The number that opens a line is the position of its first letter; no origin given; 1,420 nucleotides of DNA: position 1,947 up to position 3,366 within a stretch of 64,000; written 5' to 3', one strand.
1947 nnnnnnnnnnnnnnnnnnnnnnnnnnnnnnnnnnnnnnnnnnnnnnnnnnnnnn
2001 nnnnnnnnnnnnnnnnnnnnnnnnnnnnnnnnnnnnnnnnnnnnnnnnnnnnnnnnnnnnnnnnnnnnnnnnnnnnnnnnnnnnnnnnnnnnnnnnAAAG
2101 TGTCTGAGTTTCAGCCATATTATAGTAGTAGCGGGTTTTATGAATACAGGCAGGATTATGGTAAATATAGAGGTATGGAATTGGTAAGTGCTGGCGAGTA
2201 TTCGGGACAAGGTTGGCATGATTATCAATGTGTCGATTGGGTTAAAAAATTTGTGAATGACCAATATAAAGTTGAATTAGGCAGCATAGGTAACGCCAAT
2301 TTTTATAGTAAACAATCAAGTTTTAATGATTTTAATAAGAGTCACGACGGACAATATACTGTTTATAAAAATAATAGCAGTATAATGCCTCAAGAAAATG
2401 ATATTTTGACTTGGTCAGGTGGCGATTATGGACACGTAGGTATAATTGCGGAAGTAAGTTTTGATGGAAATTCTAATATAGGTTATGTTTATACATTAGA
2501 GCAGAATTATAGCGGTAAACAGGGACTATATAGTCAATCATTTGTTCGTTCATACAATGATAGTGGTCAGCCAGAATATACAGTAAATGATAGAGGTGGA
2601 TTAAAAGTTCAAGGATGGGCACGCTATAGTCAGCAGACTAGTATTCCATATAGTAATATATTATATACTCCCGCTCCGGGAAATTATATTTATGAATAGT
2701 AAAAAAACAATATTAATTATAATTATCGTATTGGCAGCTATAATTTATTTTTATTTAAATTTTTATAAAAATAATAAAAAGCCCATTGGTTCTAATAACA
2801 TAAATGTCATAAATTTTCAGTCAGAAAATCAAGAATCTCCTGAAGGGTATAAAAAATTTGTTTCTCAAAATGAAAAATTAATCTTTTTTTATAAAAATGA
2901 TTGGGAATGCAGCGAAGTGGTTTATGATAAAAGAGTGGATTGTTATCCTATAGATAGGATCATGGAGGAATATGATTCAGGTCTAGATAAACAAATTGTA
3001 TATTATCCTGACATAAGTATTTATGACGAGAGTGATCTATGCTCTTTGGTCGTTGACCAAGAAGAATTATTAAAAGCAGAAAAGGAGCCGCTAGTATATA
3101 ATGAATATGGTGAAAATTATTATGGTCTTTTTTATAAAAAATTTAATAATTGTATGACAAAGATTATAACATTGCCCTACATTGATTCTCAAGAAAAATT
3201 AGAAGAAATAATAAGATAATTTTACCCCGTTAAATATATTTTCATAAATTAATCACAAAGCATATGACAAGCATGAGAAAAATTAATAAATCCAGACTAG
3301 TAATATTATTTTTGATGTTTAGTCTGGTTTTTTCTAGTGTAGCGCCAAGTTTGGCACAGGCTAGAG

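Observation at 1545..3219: Stand-alone mini-Rhs (signal peptide + RHS core only) tipped with a CHAP amidase, with an overlapping membrane-anchored immunity gene, located upstream of the main toxin gene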

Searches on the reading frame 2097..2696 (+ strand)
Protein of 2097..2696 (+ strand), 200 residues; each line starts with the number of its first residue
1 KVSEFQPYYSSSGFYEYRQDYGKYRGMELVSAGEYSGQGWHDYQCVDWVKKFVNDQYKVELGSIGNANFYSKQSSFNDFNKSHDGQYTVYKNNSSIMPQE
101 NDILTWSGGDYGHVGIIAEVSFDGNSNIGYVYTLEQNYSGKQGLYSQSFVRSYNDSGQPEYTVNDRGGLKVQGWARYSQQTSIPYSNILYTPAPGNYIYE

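Call 44: search_solved_structures(query=window:2097-2696:+, max_evalue=1, show_alignments=2)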
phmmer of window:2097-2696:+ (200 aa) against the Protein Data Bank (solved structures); distinct sequences matched with E-value up to 1: 11.
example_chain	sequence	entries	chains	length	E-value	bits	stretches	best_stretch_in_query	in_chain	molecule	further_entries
8h1i_A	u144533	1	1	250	0.0007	22.8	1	39-141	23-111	Endolysin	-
8xyf_A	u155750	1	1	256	0.00075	22.7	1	39-141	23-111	Endolysin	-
4csh_A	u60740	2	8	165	0.0061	19.8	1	29-142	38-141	LYSK | ORF30/ORF32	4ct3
11cf_A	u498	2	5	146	0.0064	19.7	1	38-141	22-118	Probable cell wall hydrolase LytN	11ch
4olk_A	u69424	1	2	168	0.0071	19.5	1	29-142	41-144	Endolysin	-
11ci_A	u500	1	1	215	0.01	19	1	38-141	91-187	Probable cell wall hydrolase LytN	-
11cg_A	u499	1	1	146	0.012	18.8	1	38-140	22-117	CHAP domain of lysin L2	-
3a2z_A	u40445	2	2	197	0.099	15.8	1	32-120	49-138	Bifunctional glutathionylspermidine synthetase/amidase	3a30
1c4p_A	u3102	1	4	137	0.78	12.9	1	78-104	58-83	PROTEIN (STREPTOKINASE)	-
2io7_A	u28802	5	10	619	0.83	12.8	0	32-120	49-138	Bifunctional glutathionylspermidine synthetase/amidase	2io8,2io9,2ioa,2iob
1qqr_A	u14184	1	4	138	0.86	12.7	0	78-104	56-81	STREPTOKINASE DOMAIN B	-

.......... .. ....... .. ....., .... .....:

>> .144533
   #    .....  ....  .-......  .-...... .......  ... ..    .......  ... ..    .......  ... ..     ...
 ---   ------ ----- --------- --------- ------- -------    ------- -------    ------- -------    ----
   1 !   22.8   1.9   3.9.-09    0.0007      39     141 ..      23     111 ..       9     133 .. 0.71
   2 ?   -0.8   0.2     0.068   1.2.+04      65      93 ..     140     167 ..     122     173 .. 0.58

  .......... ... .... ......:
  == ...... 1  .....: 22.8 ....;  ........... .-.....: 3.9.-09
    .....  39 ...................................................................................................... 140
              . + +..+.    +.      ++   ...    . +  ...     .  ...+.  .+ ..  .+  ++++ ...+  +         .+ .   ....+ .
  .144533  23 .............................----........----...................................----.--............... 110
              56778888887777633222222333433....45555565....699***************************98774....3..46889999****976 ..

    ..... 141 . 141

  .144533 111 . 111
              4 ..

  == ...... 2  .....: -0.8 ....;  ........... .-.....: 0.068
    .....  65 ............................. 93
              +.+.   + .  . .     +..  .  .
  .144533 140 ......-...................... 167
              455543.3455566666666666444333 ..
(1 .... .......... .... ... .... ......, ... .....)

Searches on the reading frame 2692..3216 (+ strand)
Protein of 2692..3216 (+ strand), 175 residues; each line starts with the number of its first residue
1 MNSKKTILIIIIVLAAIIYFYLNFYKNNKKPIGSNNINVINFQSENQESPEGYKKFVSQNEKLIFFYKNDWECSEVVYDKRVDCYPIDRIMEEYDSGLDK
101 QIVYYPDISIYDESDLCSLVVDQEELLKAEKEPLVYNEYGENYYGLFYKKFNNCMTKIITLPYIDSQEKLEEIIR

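Call 3: search_protein_families(library=pfam, proteins=[window:2692-3216:+], max_evalue=0.1)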
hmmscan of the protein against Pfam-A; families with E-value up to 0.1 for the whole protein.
window:2692-3216:+ (175 aa): 2 families
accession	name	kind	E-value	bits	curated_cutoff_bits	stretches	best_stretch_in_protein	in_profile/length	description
PF07358.16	DUF1482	-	0.015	15.6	25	1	66-94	22-53/57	Protein of unknown function (DUF1482)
PF12669.12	FeoB_associated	-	0.034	14.8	27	1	6-30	2-26/44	FeoB-associated Cys-rich membrane protein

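Call 4: search_protein_families(library=ncbifam, proteins=[window:2692-3216:+], max_evalue=0.1)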
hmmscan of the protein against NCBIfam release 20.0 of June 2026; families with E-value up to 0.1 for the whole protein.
window:2692-3216:+ (175 aa): 0 families

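Call 43: search_solved_structures(query=window:2692-3216:+, max_evalue=10)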
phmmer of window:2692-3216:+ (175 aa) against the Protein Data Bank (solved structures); distinct sequences matched with E-value up to 10: 1.
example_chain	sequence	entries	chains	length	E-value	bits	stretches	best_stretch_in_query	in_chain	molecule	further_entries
3bv8_A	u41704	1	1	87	0.62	13.2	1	41-84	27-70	Tetrahydrodipicolinate acetyltransferase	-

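Call 52: find_homologous_proteins(query=window:2692-3216:+, max_evalue=0.001)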
Query window:2692-3216:+ (175 aa): 5 proteins with E <= 0.001 among 63 candidates.
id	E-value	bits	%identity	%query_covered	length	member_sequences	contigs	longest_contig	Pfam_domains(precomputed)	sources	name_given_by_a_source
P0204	2.4e-109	381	100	100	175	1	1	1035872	-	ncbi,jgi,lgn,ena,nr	ncbi:hypothetical protein KKH39_03010 [Patescibacteria group bacterium]|nr:hypothetical protein [Pat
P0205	4.8e-64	233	63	90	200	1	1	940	-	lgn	-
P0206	2.0e-62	228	60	100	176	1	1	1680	-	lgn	-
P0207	5.1e-62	227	65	84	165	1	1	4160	-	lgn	-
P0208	4.0e-56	208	73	70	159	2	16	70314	-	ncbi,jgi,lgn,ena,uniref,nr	ncbi:MAG: hypothetical protein COV55_05065 [Candidatus Komeilibacteria bacterium CG11_big_fil_rev_8_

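Call 59: search_protein_families(library=padloc, proteins=[window:2692-3216:+], max_evalue=0.01)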
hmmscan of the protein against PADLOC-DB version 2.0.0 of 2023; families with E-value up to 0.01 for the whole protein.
window:2692-3216:+ (175 aa): 0 families

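Call 64: predict_structure(alignment_id=A2)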
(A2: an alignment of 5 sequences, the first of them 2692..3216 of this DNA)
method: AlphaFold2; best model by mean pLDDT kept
length: 175 residues; sequences in the alignment: 5
mean_pLDDT: 46.7   pTM: 0.34
mean pLDDT of the five models: 46.7, 39.8, 39.0, 38.6, 38.2
residues with pLDDT >= 90: 0; 70-90: 23; 50-70: 39; < 50: 113
segments of 3 or more residues with pLDDT < 50: 25-45, 77-80, 88-175
pLDDT, mean of each block of 10 residues (from residue 1): 79 85 53 30 49 65 59 51 51 34 31 35 36 26 33 40 40 42
secondary structure, 60 per line:
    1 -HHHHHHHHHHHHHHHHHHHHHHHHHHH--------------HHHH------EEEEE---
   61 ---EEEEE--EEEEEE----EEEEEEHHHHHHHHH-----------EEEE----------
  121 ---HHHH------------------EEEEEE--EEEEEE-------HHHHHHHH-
elements in order: H2-28 H43-46 E53-57 E64-68 E71-76 E81-86 H87-95 E107-110 H124-127 E146-151 E154-159 H167-174
